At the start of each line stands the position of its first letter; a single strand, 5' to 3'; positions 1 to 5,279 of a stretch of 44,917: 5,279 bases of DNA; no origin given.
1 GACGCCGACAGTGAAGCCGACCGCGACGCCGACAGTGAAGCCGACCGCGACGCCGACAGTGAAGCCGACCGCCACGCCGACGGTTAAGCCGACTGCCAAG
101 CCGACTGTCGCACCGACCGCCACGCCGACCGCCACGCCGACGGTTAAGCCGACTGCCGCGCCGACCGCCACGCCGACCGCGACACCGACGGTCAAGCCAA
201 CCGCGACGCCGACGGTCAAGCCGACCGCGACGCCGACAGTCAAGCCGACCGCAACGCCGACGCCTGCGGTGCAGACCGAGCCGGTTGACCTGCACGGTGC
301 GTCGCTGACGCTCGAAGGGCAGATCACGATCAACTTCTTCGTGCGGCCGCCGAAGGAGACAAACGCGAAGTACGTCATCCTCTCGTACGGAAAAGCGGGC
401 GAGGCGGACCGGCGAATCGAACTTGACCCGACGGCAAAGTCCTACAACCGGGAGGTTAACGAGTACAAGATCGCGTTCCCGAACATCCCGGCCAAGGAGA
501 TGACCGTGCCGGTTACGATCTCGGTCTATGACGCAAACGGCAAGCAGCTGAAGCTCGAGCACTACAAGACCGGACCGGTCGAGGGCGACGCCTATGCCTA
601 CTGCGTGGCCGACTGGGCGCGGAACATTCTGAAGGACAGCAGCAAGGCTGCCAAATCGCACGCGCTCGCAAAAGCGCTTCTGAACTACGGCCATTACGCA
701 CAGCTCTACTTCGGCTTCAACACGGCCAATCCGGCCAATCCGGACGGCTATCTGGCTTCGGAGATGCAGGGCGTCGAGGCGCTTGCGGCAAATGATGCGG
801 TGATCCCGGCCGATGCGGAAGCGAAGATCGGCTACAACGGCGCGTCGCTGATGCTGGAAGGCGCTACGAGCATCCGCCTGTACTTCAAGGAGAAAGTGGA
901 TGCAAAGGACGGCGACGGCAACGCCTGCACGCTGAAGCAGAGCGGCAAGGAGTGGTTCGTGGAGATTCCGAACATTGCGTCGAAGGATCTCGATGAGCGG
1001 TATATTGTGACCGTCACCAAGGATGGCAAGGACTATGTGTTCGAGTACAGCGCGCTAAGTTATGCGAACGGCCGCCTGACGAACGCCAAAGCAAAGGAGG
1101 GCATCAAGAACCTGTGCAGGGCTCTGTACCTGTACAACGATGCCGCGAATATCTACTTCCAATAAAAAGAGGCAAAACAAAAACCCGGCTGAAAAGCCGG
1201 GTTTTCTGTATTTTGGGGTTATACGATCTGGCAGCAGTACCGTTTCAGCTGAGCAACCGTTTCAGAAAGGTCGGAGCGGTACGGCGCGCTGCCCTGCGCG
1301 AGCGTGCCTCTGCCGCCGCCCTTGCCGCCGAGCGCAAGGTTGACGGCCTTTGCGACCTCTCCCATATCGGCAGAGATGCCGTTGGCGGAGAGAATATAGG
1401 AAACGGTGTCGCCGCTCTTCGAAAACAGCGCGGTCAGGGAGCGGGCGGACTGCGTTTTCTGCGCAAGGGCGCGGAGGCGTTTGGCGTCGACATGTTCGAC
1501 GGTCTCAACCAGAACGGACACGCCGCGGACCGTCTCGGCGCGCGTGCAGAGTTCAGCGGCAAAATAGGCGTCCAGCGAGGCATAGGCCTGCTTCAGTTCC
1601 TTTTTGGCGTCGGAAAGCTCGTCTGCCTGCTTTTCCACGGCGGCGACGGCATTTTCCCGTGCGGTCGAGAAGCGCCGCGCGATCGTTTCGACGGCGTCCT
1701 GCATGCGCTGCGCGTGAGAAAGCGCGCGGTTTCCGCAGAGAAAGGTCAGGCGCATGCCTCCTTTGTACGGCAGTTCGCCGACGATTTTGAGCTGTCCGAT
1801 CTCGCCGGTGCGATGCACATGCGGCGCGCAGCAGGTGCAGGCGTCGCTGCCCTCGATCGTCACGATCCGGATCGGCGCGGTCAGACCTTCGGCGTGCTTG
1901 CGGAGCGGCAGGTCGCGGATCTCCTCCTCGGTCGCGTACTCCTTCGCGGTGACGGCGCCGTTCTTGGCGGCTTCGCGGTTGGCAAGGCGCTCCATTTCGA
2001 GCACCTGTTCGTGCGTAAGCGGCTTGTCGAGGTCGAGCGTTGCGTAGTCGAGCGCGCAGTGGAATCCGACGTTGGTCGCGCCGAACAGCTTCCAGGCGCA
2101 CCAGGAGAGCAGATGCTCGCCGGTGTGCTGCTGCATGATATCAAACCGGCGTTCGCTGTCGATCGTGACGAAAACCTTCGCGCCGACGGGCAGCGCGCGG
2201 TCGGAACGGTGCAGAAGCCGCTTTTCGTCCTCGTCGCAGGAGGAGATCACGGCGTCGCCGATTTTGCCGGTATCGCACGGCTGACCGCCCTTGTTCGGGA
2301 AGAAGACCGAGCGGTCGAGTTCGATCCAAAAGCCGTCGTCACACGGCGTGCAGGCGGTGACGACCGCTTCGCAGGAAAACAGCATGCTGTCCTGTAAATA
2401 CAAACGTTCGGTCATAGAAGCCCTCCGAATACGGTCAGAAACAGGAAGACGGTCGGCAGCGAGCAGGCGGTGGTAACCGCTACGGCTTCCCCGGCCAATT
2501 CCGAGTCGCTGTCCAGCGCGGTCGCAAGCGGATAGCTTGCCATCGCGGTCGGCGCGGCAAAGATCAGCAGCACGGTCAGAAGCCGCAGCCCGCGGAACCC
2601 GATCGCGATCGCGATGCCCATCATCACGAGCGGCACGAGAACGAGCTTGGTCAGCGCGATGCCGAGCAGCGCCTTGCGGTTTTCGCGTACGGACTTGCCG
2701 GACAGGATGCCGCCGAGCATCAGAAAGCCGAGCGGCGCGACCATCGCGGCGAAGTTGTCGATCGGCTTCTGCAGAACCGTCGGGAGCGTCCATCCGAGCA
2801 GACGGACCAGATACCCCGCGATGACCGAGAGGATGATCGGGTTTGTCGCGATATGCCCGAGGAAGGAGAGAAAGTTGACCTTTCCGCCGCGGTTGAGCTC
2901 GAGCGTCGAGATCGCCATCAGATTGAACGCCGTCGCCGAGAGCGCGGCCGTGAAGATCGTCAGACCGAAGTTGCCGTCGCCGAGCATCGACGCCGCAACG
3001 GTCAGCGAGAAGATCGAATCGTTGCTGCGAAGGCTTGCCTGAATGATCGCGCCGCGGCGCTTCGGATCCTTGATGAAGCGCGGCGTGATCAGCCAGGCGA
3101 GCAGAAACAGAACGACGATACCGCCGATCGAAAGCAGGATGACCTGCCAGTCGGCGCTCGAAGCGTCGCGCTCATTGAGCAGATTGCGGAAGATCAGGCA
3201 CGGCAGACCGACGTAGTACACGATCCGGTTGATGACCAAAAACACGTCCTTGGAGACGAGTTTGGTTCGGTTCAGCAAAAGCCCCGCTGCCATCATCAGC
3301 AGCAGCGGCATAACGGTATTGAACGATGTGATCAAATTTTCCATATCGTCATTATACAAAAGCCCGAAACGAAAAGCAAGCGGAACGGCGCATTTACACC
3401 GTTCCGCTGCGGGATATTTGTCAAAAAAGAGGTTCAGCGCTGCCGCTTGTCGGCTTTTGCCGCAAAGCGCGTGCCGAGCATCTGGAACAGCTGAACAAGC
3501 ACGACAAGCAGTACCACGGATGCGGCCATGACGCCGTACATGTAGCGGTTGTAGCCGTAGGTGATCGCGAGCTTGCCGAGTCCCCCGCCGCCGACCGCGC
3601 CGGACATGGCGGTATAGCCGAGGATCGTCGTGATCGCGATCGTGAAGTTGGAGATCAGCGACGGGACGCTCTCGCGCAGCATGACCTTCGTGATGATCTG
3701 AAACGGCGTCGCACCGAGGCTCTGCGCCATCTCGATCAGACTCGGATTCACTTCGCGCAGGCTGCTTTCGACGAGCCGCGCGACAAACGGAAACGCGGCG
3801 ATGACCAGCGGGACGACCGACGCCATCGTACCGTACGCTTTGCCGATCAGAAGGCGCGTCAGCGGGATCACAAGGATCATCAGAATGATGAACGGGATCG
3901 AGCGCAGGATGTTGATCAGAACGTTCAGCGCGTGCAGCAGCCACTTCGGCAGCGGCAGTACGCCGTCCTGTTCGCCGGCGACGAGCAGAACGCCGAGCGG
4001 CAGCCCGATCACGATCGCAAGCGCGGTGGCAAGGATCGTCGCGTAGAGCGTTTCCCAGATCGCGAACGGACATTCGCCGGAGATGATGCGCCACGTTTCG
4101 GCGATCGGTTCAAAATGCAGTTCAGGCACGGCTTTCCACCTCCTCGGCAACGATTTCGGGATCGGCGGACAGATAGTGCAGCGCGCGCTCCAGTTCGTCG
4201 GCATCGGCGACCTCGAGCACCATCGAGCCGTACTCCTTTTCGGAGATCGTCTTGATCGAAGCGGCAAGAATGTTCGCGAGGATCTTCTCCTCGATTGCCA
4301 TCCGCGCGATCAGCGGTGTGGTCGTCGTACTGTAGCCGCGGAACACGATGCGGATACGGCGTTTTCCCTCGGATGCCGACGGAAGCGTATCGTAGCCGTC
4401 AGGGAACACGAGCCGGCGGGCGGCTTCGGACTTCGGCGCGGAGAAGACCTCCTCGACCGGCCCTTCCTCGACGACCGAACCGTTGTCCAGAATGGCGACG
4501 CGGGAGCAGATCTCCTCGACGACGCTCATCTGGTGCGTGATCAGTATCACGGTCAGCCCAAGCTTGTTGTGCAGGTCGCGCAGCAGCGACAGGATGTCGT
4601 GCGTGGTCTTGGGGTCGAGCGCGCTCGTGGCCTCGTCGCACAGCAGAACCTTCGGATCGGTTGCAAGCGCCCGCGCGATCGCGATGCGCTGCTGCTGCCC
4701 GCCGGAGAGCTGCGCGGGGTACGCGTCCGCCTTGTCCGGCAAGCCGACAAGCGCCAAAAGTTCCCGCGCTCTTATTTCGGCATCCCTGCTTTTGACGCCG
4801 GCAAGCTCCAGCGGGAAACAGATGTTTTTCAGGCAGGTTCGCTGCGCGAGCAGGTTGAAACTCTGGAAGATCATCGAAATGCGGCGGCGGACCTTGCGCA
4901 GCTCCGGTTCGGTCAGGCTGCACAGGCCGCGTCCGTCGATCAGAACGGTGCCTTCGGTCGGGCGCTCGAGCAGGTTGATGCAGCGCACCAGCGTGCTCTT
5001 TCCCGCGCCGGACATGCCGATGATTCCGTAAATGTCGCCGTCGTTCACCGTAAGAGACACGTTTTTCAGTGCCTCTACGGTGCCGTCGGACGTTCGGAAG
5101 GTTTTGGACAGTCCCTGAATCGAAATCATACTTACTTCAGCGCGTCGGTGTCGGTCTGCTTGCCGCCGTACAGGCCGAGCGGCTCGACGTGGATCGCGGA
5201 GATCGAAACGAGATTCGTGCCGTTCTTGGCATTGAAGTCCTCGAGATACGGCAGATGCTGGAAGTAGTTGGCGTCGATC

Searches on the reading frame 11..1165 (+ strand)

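Call 20: search_protein_families(library=pfam, proteins=[window:11-1165:+], max_evalue=0.0001)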
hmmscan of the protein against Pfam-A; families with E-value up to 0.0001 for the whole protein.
window:11-1165:+ (384 aa): 1 family
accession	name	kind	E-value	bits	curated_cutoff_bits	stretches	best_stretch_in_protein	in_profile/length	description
PF04886.17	PT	-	2.2e-09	37.2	26.2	0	3-37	2-36/36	PT disordered repeat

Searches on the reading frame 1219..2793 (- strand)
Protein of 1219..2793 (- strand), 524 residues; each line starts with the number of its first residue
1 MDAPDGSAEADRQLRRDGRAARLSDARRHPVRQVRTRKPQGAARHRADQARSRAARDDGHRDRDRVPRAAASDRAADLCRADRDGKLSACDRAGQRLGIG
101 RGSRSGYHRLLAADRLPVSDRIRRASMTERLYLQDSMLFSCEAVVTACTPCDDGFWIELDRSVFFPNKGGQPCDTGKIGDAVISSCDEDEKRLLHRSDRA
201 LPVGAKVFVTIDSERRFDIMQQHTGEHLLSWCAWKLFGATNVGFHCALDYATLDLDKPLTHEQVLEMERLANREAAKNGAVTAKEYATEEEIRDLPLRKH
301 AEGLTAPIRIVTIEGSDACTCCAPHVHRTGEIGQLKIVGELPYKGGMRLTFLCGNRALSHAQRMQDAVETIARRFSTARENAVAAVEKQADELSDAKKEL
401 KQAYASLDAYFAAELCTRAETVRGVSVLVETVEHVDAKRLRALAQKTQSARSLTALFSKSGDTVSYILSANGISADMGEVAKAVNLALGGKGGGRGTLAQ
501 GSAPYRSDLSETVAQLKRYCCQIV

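Call 20: search_protein_families(library=pfam, proteins=[window:1219-2793:-], max_evalue=0.0001)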
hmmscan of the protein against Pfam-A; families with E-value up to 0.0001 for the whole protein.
window:1219-2793:- (524 aa): 2 families
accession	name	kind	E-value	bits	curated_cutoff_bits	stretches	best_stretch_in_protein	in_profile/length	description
PF02272.25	DHHA1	-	6.4e-09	36.6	25.9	1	425-519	2-99/102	DHHA1 domain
PF07973.19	tRNA_SAD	-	8.4e-09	35.7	24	1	308-340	1-33/44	Threonyl and Alanyl tRNA synthetase second additional domain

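Call 73: find_encoding_contigs(protein=window:1219-2793:-, flank=10000, max_places=6)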
Protein window:1219-2793:- (524 aa): no gene with exactly this product is on record in the collection.

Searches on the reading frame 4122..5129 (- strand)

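Call 20: search_protein_families(library=pfam, proteins=[window:4122-5129:-], max_evalue=0.0001)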
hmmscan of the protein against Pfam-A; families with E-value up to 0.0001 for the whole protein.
window:4122-5129:- (335 aa): 5 families
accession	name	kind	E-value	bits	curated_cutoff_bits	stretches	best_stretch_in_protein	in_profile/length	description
PF00005.33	ABC_tran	-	1.6e-36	126.4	25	1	21-169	1-137/137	ABC transporter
PF09383.16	NIL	-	8.9e-15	54.8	24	1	257-322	1-66/73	NIL domain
PF13304.12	AAA_21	-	3.8e-10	40.8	27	1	129-204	226-303/304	AAA domain, putative AbiEii toxin, Type IV TA system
PF13401.12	AAA_22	-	4.4e-07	30.7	27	1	35-199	9-123/130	AAA domain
PF02463.25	SMC_N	-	2.6e-06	27.4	40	0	137-210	133-210/220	RecF/RecN/SMC N terminal domain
